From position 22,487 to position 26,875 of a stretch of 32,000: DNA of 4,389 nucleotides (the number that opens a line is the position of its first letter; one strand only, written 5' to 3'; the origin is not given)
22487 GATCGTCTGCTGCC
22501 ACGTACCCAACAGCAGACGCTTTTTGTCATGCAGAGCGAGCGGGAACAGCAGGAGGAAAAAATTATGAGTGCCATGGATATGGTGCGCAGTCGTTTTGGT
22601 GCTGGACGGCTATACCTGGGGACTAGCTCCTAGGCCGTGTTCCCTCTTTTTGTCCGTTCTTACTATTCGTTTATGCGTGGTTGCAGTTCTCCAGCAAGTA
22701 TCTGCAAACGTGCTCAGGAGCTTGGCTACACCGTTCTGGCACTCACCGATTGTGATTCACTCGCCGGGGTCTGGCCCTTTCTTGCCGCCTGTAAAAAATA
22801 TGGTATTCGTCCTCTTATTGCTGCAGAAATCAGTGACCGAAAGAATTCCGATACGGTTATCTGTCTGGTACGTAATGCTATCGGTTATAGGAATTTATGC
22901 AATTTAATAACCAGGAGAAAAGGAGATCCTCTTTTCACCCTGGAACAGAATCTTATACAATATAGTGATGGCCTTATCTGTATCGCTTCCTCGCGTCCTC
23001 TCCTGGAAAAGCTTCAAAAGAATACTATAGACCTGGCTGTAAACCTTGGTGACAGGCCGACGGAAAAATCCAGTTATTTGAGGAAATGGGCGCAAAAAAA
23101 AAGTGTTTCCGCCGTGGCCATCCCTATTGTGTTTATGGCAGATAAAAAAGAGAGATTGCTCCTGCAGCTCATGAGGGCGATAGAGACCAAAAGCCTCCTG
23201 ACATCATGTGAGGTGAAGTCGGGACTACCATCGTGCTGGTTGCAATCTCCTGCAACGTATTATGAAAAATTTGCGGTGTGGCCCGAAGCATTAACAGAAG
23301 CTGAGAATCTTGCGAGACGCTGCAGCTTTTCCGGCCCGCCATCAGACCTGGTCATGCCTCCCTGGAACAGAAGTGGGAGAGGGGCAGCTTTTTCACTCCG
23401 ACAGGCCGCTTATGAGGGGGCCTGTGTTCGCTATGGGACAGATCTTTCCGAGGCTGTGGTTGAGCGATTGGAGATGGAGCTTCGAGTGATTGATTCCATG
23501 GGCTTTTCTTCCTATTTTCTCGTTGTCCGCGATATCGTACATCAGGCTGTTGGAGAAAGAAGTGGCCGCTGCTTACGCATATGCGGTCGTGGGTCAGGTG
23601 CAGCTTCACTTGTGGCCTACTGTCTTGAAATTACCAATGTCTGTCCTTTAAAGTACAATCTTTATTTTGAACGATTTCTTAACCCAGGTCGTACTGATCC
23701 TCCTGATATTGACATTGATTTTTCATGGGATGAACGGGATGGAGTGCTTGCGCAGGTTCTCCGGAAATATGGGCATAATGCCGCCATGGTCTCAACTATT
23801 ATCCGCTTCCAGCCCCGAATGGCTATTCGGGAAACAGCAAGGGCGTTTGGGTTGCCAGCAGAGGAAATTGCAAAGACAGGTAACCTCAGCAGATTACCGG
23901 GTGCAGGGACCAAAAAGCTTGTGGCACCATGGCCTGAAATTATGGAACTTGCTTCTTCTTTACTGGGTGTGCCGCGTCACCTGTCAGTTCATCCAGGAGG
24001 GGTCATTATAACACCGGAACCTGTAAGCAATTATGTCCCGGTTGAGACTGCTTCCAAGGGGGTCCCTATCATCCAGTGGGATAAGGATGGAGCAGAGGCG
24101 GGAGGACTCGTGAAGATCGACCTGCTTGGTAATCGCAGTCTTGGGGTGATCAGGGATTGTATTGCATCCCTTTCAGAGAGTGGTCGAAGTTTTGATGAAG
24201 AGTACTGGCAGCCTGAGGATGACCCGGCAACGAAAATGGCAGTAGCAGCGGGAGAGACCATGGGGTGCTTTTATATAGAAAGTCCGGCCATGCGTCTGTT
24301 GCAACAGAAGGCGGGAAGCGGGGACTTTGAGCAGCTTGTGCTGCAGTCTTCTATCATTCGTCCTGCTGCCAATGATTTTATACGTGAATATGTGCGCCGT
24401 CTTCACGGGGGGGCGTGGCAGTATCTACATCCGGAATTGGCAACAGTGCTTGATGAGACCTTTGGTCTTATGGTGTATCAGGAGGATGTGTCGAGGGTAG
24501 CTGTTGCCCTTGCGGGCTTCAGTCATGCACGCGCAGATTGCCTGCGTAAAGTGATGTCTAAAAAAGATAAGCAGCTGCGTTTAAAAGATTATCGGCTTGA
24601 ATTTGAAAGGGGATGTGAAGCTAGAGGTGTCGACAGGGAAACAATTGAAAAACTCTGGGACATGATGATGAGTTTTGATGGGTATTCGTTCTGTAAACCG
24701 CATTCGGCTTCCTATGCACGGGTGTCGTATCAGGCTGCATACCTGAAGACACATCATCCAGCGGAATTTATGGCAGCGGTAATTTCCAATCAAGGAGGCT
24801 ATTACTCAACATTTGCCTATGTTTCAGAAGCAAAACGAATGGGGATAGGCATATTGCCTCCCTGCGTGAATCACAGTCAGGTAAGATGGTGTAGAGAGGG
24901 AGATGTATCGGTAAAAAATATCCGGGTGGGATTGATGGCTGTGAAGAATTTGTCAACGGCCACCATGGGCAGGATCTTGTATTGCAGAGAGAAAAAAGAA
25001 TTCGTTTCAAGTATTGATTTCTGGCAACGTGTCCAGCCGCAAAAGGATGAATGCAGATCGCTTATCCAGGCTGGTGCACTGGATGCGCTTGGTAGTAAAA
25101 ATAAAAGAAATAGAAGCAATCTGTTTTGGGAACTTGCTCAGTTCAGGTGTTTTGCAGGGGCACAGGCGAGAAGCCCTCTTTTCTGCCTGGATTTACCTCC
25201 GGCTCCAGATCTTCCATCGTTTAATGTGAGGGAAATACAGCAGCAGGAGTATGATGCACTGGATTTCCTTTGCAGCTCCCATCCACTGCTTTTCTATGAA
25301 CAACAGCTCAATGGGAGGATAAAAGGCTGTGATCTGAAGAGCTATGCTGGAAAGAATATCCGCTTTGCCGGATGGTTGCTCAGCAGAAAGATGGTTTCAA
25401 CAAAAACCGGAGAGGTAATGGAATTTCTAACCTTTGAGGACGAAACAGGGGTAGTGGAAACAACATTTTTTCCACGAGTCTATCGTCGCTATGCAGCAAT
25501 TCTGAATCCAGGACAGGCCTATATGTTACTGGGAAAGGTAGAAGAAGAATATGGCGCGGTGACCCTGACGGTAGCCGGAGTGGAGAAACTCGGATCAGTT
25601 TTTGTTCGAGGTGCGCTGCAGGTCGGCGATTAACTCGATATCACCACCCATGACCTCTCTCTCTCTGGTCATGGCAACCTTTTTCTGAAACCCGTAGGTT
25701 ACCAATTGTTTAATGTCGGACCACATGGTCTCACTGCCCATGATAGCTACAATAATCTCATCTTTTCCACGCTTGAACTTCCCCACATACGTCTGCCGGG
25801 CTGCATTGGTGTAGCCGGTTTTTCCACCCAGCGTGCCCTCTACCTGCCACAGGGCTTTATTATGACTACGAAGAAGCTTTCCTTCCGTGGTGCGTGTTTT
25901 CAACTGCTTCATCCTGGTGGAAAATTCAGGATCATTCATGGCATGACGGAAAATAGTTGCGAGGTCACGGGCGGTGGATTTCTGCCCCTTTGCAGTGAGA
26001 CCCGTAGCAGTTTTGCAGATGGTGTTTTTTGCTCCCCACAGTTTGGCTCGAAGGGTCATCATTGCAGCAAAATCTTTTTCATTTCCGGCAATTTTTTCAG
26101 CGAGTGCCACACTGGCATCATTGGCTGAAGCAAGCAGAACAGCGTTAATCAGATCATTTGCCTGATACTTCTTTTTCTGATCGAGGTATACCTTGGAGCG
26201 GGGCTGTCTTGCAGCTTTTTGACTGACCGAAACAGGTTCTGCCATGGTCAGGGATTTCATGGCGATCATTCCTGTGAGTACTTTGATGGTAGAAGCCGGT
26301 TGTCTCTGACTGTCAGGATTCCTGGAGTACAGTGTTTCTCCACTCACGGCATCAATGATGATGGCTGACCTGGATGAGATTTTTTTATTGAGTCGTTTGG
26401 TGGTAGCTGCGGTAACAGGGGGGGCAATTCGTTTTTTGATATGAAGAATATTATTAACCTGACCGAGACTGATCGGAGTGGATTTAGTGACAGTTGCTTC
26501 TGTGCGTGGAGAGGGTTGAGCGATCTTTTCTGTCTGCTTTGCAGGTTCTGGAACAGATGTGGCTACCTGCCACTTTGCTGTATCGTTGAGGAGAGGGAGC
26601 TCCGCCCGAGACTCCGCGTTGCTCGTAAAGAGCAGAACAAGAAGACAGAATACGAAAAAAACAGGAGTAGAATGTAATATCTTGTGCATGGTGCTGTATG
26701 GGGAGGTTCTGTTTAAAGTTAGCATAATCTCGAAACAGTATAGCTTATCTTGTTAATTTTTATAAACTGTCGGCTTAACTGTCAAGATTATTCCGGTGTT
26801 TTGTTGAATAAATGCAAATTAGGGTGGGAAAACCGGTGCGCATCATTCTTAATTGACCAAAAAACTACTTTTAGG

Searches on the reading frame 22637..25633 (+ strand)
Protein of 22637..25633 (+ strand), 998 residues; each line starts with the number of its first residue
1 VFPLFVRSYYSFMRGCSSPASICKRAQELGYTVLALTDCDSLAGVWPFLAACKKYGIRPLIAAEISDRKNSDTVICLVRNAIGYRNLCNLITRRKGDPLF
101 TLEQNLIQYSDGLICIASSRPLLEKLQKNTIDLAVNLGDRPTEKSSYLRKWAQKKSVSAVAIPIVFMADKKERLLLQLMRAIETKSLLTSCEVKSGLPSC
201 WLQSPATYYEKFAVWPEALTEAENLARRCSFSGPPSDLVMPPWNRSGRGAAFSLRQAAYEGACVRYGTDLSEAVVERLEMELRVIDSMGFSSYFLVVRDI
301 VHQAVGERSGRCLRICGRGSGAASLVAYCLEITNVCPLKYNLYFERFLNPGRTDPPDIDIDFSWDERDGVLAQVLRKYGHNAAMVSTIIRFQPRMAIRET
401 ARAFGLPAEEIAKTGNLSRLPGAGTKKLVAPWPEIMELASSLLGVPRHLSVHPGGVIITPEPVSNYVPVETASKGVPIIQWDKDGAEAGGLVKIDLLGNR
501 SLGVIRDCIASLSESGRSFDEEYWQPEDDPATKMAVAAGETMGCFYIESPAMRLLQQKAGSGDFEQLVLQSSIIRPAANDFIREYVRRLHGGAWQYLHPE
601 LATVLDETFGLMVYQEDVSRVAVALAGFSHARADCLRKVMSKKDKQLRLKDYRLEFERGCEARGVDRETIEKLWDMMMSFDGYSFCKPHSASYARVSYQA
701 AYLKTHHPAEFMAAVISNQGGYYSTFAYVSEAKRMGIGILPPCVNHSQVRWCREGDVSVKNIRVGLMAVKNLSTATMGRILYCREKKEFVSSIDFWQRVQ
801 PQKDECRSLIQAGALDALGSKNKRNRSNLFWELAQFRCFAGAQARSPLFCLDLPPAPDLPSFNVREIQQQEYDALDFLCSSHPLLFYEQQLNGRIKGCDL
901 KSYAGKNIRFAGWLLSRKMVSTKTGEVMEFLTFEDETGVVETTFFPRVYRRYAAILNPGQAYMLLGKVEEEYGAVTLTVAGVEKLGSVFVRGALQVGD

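Call 65: search_protein_families(library=pfam, proteins=[window:22637-25633:+], max_evalue=0.00001)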
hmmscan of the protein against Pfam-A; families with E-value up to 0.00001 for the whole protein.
window:22637-25633:+ (998 aa): 5 families
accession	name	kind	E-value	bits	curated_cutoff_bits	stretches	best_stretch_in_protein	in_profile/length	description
PF07733.18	DNA_pol3_alpha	-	2.3e-68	231.1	23.9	1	254-498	3-260/260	Bacterial DNA polymerase III alpha NTPase domain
PF17657.6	DNA_pol3_finger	-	4.5e-31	107.9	22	1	502-663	2-165/166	Bacterial DNA polymerase III alpha subunit finger domain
PF14579.12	HHH_6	-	6.6e-18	65.1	25.6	1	736-822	1-87/90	Helix-hairpin-helix motif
PF02811.25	PHP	-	1.8e-17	64.6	26.4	1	6-117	4-122/164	PHP domain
PF01336.31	tRNA_anti-codon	-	3.3e-08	33.8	27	1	909-984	2-74/75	OB-fold nucleic acid binding domain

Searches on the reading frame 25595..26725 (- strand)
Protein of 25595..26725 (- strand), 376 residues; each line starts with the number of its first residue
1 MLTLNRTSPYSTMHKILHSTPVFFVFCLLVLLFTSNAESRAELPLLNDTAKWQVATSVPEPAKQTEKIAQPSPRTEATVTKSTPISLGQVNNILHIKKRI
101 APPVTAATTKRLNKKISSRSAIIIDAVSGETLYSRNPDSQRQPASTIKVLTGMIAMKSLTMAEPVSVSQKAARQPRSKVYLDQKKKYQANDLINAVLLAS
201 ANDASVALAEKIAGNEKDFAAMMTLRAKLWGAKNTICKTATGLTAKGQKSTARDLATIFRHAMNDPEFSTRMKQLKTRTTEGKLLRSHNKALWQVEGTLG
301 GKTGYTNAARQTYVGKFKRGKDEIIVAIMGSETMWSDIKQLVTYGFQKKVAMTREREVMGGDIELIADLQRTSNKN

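Call 75: search_protein_families(library=pfam, proteins=[window:25595-26725:-], max_evalue=0.00001)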
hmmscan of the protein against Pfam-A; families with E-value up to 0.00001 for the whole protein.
window:25595-26725:- (376 aa): 2 families
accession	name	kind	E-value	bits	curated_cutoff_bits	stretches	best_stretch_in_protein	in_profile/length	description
PF00768.25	Peptidase_S11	-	1.8e-51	175.4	27.6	1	113-332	7-238/239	D-alanyl-D-alanine carboxypeptidase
PF13354.11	Beta-lactamase2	-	3.8e-07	30.1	22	1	128-328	9-212/214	Beta-lactamase enzyme family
